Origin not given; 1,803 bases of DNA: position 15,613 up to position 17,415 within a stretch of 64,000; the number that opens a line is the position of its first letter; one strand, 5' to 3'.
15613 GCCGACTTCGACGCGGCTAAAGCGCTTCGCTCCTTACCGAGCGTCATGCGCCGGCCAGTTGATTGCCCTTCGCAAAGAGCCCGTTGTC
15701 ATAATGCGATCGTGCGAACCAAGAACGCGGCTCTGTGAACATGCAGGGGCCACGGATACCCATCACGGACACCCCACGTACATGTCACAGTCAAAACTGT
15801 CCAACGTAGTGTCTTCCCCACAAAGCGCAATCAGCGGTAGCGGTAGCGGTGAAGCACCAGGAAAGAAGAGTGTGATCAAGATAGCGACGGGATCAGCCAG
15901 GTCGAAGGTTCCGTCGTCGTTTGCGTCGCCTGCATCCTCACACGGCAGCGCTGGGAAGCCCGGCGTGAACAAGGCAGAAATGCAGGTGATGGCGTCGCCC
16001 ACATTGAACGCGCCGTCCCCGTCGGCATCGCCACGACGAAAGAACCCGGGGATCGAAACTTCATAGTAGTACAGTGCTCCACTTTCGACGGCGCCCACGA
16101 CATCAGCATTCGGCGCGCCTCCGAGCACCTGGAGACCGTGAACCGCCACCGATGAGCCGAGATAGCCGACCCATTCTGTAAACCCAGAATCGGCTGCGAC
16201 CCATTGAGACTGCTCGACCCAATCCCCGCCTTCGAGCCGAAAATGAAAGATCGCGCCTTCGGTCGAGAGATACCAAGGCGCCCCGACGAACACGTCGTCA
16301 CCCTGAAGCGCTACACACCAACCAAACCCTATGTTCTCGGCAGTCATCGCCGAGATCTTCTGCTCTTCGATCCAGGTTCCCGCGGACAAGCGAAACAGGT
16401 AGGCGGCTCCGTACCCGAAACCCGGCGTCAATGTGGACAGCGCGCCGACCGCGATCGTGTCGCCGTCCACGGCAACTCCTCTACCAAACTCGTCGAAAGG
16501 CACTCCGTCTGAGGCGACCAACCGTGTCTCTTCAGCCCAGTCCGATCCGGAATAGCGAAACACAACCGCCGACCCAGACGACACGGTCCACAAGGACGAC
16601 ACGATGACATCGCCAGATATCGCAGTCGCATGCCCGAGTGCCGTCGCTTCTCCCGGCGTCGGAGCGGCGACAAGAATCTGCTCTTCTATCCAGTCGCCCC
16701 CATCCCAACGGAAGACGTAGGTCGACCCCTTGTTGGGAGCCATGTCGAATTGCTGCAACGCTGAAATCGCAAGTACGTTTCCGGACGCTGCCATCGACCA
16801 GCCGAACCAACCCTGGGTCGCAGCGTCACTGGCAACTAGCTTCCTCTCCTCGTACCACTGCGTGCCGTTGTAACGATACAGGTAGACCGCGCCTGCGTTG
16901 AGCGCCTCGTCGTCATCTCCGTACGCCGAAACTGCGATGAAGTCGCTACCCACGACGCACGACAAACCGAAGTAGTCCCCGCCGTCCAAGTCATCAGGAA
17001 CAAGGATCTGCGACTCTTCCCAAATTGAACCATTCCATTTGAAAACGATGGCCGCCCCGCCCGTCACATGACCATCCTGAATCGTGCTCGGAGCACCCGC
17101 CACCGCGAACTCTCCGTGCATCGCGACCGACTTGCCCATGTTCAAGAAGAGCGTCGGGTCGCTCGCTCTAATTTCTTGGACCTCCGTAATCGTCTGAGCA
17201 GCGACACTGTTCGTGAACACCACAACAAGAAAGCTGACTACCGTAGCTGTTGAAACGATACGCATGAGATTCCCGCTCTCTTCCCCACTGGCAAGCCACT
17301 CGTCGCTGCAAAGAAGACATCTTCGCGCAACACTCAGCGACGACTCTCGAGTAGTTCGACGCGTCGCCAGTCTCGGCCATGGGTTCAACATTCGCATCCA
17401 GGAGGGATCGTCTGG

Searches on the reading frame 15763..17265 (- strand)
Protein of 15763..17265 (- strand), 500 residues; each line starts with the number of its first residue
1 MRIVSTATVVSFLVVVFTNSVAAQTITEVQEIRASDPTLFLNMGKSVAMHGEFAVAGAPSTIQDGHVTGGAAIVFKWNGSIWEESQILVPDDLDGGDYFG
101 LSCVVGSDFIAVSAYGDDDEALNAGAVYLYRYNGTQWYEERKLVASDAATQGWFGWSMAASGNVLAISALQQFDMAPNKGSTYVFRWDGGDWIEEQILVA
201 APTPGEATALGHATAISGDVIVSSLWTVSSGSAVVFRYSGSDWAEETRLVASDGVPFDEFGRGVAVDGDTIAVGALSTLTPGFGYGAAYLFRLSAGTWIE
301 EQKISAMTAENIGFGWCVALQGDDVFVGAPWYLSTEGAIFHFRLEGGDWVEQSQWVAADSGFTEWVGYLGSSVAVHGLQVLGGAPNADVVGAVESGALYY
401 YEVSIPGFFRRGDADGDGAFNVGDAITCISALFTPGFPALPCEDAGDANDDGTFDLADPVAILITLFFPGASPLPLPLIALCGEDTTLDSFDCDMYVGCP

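Call 3: search_protein_families(library=pfam, proteins=[window:15763-17265:-], max_evalue=1)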
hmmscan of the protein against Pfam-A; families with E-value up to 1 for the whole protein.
window:15763-17265:- (500 aa): 4 families
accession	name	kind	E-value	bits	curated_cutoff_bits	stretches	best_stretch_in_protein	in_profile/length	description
PF14312.12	FG-GAP_2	-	7.2e-49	164.2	23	5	243-291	1-49/49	FG-GAP repeat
PF00404.24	Dockerin_1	-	0.091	13.4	22.9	1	412-458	2-48/57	Dockerin type I domain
PF25692.1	Phage_depo_C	-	0.12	13.3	25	0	68-82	75-89/90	Phage depolymerase C-terminal beta sandwich domain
PF13969.11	Pab87_oct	-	0.17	12.6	27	1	70-102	35-68/96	Pab87 octamerisation domain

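Call 5: search_protein_families(library=ncbifam, proteins=[window:15763-17265:-], max_evalue=1)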
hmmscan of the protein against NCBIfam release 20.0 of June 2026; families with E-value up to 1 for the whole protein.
window:15763-17265:- (500 aa): 0 families
